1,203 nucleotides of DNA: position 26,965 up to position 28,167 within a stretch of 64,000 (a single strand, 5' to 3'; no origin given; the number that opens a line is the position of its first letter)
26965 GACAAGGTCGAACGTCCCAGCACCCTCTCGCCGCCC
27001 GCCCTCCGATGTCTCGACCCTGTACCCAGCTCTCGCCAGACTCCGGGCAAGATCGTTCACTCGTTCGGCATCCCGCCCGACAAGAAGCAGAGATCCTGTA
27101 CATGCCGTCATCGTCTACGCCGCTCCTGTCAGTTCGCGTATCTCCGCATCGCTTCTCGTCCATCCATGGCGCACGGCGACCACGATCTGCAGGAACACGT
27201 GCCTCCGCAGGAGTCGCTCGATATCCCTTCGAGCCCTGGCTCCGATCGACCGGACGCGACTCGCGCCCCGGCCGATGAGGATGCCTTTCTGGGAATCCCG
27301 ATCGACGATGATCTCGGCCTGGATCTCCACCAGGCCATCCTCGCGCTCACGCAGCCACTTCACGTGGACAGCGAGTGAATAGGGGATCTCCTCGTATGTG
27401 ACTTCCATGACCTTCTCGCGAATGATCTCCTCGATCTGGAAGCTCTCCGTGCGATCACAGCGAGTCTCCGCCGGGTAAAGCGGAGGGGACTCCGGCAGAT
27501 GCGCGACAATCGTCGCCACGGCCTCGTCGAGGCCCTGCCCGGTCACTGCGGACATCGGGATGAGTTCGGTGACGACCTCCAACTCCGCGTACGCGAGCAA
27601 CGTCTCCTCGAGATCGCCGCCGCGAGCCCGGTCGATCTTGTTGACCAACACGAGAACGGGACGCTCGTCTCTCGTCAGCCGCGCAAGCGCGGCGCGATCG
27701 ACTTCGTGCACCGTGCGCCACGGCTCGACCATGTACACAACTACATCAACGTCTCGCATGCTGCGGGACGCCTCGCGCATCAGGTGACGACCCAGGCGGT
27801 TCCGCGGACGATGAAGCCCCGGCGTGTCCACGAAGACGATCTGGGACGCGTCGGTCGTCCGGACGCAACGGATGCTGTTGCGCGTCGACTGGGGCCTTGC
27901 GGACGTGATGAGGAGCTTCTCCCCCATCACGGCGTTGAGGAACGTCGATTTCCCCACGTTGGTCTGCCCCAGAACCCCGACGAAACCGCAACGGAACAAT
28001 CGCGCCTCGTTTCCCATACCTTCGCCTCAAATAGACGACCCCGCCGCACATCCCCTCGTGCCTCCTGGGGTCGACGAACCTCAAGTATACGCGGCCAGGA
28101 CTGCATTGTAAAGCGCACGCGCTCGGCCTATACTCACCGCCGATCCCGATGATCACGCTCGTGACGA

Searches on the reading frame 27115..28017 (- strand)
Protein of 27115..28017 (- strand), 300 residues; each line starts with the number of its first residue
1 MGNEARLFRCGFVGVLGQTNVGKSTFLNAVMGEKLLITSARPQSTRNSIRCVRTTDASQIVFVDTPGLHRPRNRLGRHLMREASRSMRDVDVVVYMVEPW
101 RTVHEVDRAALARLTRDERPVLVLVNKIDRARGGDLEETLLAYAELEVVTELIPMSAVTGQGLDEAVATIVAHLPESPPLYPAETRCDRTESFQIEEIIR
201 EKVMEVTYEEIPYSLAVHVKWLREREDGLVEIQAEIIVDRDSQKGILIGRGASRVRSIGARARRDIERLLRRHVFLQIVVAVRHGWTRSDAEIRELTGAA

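Call 39: search_protein_families(library=ncbifam, proteins=[window:27115-28017:-], max_evalue=1e-10)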
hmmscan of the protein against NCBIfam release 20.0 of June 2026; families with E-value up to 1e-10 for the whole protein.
window:27115-28017:- (300 aa): 10 families
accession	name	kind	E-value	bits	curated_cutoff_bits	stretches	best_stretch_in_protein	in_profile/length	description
NF000908.1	PRK00089.1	equivalog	1.1e-94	317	237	1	8-296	1-289/291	GTPase Era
TIGR00436.1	era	equivalog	4.3e-78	262.4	116.25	1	11-280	1-269/270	GTPase Era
TIGR03594.1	GTPase_EngA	equivalog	3.3e-25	89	306.7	1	13-178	3-164/432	ribosome biogenesis GTPase Der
TIGR00231.1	small_GTP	domain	1.4e-22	80.2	42.5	1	10-170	3-162/164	GTP-binding protein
TIGR03918.1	GTP_HydF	equivalog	8.6e-20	70.9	325.55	1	13-177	10-170/392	[FeFe] hydrogenase H-cluster maturation GTPase HydF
NF002828.0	PRK03003.1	equivalog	6e-19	68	631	1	12-179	42-205/477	ribosome biogenesis GTPase Der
NF003661.0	PRK05291.1-3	equivalog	2.3e-16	60.2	380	1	6-175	211-371/448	tRNA uridine-5-carboxymethylaminomethyl(34) synthesis GTPase MnmE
NF007071.0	PRK09518.1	equivalog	3e-16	59.1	953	1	10-178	271-435/706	bifunctional cytidylate kinase/GTPase Der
TIGR00450.1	mnmE_trmE_thdF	equivalog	1.6e-14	53.8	252.6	1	13-135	212-330/446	tRNA uridine-5-carboxymethylaminomethyl(34) synthesis GTPase MnmE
TIGR03598.1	GTPase_YsxC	equivalog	1.3e-13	51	124.45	1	14-170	22-185/186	ribosome biogenesis GTP-binding protein YihA/YsxC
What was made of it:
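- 27115..28017 (-): era (GTPase Era), divergently transcribed neighbour. NCBIfam Era equivalog, 317 bits against a cutoff of 237 (call 39).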
